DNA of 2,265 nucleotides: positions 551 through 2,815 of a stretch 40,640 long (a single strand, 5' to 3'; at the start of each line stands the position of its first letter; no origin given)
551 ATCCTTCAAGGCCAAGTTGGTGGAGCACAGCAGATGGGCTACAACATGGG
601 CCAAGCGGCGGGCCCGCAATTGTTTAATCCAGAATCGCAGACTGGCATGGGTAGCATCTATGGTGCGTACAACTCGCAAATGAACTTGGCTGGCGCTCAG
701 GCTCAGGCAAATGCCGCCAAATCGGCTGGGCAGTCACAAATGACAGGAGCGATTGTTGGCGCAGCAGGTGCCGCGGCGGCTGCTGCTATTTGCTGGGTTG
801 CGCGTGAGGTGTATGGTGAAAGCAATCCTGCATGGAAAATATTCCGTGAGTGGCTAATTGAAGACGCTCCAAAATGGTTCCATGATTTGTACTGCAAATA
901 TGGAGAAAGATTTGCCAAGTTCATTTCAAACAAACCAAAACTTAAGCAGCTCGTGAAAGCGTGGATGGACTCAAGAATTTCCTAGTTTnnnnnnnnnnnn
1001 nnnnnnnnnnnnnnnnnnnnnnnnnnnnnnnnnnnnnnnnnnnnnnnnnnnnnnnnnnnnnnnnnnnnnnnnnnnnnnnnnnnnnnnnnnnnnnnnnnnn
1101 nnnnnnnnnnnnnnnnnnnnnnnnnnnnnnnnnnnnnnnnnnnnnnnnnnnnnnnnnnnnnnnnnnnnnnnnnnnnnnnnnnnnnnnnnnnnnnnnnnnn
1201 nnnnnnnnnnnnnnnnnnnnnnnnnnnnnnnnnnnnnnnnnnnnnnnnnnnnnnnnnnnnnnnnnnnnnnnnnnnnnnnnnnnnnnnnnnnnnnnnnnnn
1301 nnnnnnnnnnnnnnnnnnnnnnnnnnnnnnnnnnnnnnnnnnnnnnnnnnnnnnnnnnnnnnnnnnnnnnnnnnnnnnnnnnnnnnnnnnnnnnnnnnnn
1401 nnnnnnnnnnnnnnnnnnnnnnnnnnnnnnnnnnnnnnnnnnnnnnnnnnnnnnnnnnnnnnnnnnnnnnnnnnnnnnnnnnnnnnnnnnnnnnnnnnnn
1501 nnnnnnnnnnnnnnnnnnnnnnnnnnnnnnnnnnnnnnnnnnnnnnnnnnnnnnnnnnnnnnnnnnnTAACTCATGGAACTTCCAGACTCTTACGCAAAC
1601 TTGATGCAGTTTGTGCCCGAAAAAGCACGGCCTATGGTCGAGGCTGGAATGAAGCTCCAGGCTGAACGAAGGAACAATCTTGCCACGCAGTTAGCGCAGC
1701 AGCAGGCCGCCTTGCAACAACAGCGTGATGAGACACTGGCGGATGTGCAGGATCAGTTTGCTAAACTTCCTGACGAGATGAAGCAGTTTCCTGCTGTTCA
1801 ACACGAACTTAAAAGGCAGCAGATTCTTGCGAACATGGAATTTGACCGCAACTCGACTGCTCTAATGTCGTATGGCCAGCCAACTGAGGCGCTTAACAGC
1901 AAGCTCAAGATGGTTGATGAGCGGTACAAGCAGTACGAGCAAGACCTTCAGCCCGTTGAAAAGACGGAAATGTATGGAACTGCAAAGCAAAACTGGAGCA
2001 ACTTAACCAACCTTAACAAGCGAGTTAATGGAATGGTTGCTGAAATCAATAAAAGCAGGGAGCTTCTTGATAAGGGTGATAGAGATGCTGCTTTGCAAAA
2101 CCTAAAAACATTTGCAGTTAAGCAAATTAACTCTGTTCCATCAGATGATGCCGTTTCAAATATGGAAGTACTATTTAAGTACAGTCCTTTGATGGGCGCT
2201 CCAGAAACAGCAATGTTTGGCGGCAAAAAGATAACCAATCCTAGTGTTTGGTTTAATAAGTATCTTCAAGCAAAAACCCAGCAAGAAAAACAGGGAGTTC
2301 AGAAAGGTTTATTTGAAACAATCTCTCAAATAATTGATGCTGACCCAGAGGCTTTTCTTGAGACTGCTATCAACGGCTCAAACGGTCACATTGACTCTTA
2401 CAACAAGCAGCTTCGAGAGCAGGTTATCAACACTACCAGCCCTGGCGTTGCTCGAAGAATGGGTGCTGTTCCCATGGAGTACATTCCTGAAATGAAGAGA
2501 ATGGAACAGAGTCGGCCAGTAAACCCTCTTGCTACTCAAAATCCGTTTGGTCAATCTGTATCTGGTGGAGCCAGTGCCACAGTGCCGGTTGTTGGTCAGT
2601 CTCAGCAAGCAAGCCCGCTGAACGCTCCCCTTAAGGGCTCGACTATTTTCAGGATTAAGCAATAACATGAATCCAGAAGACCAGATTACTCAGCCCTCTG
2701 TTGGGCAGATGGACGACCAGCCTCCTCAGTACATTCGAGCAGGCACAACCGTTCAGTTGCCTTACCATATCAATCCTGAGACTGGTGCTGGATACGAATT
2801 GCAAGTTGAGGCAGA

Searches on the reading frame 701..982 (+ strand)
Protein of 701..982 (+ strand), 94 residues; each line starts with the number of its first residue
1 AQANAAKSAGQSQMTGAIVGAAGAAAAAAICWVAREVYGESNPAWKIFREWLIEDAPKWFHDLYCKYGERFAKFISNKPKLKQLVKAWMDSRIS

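Call 74: search_dna_similar(query=window:701-982:+, collection=phages, mode=protein, max_rows=25, max_evalue=0.001)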
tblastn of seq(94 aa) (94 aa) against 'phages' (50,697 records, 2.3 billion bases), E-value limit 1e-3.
Records with a match: 2; places in all: 2; records where one place covers at least 80% of the query: 0.
Best place of each record, by identity: <60% 2.
By first word of the organism name: Puniceispirillum 2.
By host as written in the record: Candidatus Puniceispirillum marinum IMCC1322 2.
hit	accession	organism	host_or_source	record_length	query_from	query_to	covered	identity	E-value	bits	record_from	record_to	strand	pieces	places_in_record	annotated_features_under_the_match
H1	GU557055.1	Puniceispirillum phage HMO-2011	Candidatus Puniceispirillum marinum ...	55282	31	93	67%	58.7%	5e-19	85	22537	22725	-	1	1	hypothetical protein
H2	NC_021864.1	Puniceispirillum phage HMO-2011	Candidatus Puniceispirillum marinum ...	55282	31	93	67%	58.7%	5e-19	85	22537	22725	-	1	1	hypothetical protein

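Call 75: get_annotated_region(hit=H2, flank=9000)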
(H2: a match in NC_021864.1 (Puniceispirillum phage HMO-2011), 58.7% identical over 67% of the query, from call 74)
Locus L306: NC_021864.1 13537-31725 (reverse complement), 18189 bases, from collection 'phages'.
description: Puniceispirillum phage HMO-2011, complete genome.
organism: Puniceispirillum phage HMO-2011 (NCBI taxid 948071)
taxonomy: Viruses; Duplodnaviria; Heunggongvirae; Uroviricota; Caudoviricetes
host: Candidatus Puniceispirillum marinum IMCC1322; source: -; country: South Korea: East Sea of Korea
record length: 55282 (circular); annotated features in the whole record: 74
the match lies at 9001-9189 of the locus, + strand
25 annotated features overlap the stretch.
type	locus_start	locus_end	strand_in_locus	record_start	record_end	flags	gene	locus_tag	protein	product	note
CDS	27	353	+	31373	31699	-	-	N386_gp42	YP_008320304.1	putative structural protein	-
CDS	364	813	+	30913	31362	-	-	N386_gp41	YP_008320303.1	tail fiber protein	-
CDS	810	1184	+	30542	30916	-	-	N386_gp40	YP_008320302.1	tail fiber protein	-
CDS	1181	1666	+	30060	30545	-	-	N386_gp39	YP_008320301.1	tail fiber protein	-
CDS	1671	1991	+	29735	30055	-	-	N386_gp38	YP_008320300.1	tail fiber protein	-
CDS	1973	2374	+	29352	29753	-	-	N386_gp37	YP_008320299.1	tail fiber protein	-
CDS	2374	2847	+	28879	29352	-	-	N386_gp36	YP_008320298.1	hypothetical protein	-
CDS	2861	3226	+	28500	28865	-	-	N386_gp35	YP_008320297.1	hypothetical protein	-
CDS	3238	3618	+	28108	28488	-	-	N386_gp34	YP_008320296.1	putative tail fiber protein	-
CDS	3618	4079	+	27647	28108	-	-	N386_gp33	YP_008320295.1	putative tail fiber protein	-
CDS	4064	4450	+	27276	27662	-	-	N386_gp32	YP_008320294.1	tail fiber protein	-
CDS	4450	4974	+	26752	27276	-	-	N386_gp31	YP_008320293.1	putative C1q domain containing protein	Pfam:PF00386, C1q domain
CDS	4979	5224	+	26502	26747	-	-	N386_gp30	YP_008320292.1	putative tail-related protein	-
CDS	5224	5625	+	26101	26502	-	-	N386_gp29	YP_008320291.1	tail fiber protein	-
CDS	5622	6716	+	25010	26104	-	-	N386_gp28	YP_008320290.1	tail fiber protein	-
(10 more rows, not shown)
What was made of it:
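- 128..985 (+): gpA, 3' part. It carries a Gly/Ala-rich hydrophobic stretch and then a type-1 CW.AR C-terminal domain. gpA is a candidate substrate or partner. Homologous to the C-terminus of HMO-2011 gp25 (calls 74, 75).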

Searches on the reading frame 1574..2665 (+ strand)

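Call 9: search_protein_families(library=pfam, proteins=[window:1574-2665:+], max_evalue=0.001)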
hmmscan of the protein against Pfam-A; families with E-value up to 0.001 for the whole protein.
window:1574-2665:+ (363 aa): 0 families

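Call 24: search_protein_families(library=phrogs, proteins=[window:1574-2665:+], max_evalue=0.01)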
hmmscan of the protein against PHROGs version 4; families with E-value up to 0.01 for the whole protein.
window:1574-2665:+ (363 aa): 1 family
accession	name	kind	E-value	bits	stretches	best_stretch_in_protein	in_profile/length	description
phrog_4704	-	tail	0.0038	16.9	1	63-234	13-109/625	tail length tape measure protein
